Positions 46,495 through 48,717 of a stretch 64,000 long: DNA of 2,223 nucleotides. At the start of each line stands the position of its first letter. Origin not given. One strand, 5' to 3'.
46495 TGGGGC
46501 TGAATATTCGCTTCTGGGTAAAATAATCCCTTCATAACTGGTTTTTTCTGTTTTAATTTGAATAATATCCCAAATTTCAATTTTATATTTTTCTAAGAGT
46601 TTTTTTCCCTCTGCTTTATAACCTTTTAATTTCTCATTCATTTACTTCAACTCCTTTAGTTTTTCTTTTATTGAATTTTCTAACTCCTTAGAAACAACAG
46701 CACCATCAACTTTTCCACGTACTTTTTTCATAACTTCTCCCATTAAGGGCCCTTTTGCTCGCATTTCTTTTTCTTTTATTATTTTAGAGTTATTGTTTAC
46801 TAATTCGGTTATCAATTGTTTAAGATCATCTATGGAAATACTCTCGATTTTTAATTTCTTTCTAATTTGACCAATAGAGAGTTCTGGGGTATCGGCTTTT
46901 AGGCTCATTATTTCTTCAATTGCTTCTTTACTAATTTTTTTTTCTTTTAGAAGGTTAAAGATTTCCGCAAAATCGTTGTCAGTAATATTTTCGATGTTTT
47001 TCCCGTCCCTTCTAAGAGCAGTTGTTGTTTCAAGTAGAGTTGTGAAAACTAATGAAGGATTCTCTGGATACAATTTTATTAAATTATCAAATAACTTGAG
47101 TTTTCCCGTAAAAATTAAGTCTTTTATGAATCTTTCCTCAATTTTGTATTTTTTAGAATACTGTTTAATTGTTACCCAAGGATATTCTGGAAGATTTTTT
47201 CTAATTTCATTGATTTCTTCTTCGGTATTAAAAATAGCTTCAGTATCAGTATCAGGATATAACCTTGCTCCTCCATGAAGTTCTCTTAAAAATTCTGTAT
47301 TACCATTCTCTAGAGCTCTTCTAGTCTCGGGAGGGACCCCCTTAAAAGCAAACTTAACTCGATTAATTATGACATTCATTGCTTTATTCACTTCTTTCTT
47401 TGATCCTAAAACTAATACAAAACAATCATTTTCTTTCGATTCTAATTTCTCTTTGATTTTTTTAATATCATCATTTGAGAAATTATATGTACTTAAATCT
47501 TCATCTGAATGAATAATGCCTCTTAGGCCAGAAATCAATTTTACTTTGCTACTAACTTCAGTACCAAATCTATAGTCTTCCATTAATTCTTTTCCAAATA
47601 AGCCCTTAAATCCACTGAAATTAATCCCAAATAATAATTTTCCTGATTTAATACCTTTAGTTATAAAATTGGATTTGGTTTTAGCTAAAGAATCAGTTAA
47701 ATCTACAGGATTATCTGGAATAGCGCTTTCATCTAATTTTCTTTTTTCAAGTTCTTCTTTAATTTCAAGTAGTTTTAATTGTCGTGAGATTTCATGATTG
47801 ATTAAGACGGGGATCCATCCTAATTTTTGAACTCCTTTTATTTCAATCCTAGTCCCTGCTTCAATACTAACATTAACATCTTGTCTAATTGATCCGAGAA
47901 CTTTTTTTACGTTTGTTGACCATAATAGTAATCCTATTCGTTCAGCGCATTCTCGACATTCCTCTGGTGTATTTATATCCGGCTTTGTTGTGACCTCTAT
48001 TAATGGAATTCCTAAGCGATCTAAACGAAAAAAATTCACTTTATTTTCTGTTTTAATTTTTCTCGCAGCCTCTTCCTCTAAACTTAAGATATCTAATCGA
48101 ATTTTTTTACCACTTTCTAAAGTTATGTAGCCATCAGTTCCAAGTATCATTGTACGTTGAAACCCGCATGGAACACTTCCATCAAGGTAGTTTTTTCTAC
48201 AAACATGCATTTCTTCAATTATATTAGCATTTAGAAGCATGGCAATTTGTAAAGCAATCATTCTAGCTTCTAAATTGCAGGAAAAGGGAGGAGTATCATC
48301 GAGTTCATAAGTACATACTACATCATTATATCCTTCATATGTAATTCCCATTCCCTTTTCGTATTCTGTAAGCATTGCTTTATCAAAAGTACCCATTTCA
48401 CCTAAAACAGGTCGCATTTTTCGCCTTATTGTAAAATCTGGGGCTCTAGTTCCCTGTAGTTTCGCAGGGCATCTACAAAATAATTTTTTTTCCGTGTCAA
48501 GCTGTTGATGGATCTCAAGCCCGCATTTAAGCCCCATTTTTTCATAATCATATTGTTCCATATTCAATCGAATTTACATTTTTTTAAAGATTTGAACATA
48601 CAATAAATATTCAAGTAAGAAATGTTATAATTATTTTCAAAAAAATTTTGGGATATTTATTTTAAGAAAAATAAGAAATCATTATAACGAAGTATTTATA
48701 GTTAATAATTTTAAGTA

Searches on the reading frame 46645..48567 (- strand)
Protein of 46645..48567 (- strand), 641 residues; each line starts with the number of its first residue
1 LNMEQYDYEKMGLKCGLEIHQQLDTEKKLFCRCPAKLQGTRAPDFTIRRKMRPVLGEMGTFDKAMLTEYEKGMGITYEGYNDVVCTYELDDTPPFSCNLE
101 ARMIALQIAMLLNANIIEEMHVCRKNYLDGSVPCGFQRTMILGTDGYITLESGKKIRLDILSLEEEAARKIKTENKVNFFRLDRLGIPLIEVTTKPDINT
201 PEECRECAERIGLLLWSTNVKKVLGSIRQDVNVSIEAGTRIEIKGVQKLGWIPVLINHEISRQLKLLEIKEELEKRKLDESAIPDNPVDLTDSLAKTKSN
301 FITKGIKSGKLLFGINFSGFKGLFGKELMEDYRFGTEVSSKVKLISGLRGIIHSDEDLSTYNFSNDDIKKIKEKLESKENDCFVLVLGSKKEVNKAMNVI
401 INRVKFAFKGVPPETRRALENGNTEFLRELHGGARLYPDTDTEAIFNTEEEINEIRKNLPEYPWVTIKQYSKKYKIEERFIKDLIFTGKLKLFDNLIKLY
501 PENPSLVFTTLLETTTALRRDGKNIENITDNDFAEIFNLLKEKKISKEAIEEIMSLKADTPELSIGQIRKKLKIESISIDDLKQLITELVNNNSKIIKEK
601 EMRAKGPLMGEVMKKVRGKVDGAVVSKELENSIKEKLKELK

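Call 33: search_protein_families(library=pfam, proteins=[window:46645-48567:-], max_evalue=0.1)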
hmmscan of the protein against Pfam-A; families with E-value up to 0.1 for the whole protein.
window:46645-48567:- (641 aa): 6 families
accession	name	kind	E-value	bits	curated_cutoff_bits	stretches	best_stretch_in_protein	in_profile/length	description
PF02934.20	GatB_N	-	4e-52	177.5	23.4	1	14-450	2-274/277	GatB/GatE catalytic domain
PF02637.23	GatB_Yqey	-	5e-22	78.8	27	1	492-632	2-147/148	GatB domain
PF02938.19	GAD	-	2.7e-07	31.2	23.4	1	304-397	3-95/95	GAD domain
PF07141.16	Phage_term_sma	-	0.00033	21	22.8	1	497-594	56-159/174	Putative bacteriophage terminase small subunit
PF09424.15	YqeY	-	0.002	18.7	27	1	576-629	90-139/143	Yqey-like protein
PF12636.12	DUF3781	-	0.056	13.8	27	1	560-600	9-46/72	Protein of unknown function (DUF3781)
